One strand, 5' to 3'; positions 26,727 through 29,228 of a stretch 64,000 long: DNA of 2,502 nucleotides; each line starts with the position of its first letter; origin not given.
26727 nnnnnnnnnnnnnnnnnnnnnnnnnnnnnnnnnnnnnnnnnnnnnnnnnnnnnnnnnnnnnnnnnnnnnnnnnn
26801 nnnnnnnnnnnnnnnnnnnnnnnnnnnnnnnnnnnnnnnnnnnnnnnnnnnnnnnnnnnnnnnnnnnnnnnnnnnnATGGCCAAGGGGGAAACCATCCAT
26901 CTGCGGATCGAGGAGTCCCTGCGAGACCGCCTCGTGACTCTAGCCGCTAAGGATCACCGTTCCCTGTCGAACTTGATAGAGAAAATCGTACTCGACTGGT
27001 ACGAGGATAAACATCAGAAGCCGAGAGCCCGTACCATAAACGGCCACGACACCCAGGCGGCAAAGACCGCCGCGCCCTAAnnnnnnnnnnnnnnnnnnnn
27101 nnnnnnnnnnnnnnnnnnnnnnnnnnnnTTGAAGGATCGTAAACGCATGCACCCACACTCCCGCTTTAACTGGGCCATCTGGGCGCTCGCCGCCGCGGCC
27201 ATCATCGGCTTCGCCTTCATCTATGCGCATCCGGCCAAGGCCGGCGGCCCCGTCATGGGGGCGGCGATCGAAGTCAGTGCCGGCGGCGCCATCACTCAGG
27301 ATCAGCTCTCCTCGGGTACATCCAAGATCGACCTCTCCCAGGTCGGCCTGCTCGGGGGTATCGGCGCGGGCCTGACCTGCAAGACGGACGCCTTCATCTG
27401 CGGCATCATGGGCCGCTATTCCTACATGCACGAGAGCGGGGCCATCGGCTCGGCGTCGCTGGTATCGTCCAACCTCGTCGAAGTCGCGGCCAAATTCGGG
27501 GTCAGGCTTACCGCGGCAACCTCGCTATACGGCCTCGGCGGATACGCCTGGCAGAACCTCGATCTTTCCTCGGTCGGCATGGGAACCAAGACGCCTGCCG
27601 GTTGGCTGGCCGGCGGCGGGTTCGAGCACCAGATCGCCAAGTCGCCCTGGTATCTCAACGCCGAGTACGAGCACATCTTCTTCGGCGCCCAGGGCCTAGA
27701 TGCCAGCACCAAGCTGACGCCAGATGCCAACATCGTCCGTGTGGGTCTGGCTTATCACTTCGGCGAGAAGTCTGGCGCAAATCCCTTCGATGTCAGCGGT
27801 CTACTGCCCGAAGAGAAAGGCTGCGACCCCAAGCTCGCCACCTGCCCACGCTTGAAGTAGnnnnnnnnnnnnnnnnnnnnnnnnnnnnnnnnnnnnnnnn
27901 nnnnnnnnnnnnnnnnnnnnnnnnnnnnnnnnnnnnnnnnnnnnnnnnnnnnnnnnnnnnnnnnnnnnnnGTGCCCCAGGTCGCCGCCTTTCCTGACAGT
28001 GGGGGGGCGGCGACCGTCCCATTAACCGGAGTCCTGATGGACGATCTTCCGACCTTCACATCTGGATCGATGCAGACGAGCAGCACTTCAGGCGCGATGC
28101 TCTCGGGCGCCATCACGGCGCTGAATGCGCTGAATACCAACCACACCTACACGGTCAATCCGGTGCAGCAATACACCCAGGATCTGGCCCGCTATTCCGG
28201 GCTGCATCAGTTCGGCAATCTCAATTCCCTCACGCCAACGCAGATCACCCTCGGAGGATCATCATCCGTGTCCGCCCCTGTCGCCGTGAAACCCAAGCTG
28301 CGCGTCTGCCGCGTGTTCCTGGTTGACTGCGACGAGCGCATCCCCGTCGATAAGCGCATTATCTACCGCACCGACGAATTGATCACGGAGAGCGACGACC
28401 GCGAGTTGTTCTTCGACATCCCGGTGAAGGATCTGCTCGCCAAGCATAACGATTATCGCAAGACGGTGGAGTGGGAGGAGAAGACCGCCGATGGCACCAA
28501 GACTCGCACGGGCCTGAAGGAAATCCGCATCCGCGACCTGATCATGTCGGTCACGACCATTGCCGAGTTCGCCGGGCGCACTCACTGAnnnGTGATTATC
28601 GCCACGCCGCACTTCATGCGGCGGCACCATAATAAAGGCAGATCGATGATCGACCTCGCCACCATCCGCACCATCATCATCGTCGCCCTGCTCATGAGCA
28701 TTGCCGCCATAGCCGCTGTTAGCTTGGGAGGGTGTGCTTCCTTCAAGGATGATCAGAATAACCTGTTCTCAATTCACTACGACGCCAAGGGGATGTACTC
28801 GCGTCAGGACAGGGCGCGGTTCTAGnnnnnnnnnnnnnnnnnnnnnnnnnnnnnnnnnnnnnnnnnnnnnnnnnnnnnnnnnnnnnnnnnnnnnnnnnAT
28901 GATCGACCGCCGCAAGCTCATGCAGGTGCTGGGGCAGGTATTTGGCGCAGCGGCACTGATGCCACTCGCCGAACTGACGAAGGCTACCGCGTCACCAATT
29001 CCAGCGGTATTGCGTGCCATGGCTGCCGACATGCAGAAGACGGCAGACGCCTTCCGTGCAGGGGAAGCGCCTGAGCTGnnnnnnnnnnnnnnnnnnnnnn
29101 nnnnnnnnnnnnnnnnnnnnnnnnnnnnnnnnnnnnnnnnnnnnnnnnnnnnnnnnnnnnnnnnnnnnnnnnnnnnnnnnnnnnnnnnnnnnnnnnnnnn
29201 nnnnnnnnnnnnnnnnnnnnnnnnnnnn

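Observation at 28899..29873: Full-length paralogue of the major capsid protein with a Tat-type signal peptide and seven cysteines, encoded outside the virion module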

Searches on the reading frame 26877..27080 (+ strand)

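Call 87: search_protein_families(library=padloc, proteins=[window:26877-27080:+], max_evalue=0.01)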
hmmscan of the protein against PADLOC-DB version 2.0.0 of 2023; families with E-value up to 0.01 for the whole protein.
window:26877-27080:+ (67 aa): 0 families

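Call 88: search_protein_families(library=pfam, proteins=[window:26877-27080:+], max_evalue=0.01)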
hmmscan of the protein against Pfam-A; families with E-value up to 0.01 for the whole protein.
window:26877-27080:+ (67 aa): 1 family
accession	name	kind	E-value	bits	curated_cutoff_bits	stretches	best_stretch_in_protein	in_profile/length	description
PF23807.1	RHH_10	-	0.004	17.8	27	1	6-52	25-70/84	Ribbon-helix-helix protein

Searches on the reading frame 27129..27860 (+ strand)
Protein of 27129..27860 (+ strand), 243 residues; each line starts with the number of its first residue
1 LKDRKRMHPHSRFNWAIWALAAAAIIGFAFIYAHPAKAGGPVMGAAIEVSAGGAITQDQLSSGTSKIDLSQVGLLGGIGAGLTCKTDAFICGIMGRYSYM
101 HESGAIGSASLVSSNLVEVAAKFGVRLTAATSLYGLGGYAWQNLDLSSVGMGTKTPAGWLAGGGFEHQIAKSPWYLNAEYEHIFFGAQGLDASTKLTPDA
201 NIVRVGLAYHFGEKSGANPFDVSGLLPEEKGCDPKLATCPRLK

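Call 8: search_protein_families(library=pfam, proteins=[window:27129-27860:+], max_evalue=0.1)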
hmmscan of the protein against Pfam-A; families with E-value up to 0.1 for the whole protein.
window:27129-27860:+ (243 aa): 3 families
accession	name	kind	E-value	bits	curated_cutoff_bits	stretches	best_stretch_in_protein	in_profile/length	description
PF13505.12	OMP_b-brl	-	2.1e-11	44.8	28.7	1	48-211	21-175/175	Outer membrane protein beta-barrel domain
PF01389.23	OmpA_membrane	-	2.6e-05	24.5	21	1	115-214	75-179/180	OmpA-like transmembrane domain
PF13786.12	DUF4179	-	0.013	16.4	30.1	1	12-70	3-66/94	Domain of unknown function (DUF4179)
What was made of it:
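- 27147..27860 (+): Phage-encoded outer-membrane beta-barrel protein with a Sec-type signal (…AHPAKA/GG), two genes upstream. Pfam OMP_b-brl E=2e-11 and OmpA_membrane E=2.6e-5 (call 8).
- Checked: an OMP_b-brl / OmpA-like barrel at 27129/27147-27860 (Pfam E=2e-11, call 8);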

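Call 9: search_protein_families(library=phrogs, proteins=[window:27129-27860:+], max_evalue=0.01)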
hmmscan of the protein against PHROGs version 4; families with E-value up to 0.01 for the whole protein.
window:27129-27860:+ (243 aa): 1 family
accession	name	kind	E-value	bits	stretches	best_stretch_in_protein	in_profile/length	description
phrog_21776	-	other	0.00039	21.2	1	6-59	4-60/238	transglycosylase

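Call 87: search_protein_families(library=padloc, proteins=[window:27147-27860:+], max_evalue=0.01)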
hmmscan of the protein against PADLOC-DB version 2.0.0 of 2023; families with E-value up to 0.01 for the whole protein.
window:27147-27860:+ (237 aa): 0 families

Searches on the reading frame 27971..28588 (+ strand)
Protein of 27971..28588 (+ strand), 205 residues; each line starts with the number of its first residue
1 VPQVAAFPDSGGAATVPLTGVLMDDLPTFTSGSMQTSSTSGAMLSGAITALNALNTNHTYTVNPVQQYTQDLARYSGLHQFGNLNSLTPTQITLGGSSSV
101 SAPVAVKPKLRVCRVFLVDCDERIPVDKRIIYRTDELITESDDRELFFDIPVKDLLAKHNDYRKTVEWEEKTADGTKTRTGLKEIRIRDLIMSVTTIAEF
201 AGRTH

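Call 8: search_protein_families(library=pfam, proteins=[window:27971-28588:+], max_evalue=0.1)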
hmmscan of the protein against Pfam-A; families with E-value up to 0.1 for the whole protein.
window:27971-28588:+ (205 aa): 0 families

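Call 9: search_protein_families(library=phrogs, proteins=[window:27971-28588:+], max_evalue=0.01)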
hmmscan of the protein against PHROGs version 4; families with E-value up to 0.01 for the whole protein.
window:27971-28588:+ (205 aa): 0 families

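Call 87: search_protein_families(library=padloc, proteins=[window:27971-28588:+], max_evalue=0.01)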
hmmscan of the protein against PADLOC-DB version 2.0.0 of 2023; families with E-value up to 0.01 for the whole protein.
window:27971-28588:+ (205 aa): 0 families
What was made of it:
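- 27971..28588 (+): 205-aa protein of unknown function between the OMP gene and the lipoprotein gene. No Pfam, PHROG or PADLOC hit (calls 8, 9, 87).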

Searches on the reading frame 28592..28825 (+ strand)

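Call 8: search_protein_families(library=pfam, proteins=[window:28592-28825:+], max_evalue=0.1)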
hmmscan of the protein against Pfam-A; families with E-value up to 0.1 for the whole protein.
window:28592-28825:+ (77 aa): 2 families
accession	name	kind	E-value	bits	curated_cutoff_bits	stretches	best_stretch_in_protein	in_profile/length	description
PF00689.26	Cation_ATPase_C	-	0.016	15.4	27.3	1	4-47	29-73/175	Cation transporting ATPase, C-terminus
PF12707.14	DUF3804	-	0.097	12.9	22.5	0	16-61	53-98/128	Protein of unknown function (DUF3804)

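Call 9: search_protein_families(library=phrogs, proteins=[window:28592-28825:+], max_evalue=0.01)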
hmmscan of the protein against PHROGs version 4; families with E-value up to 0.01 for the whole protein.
window:28592-28825:+ (77 aa): 0 families

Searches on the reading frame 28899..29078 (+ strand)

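Call 20: search_protein_families(library=ncbifam, proteins=[window:28899-29078:+], max_evalue=10)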
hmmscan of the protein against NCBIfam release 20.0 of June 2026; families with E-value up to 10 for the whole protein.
window:28899-29078:+ (60 aa): 1 family
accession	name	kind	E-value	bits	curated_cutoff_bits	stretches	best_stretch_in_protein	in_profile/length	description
NF005112.0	PRK06545.2-4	subfamily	0.024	13.7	294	1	25-55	223-253/356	prephenate dehydrogenase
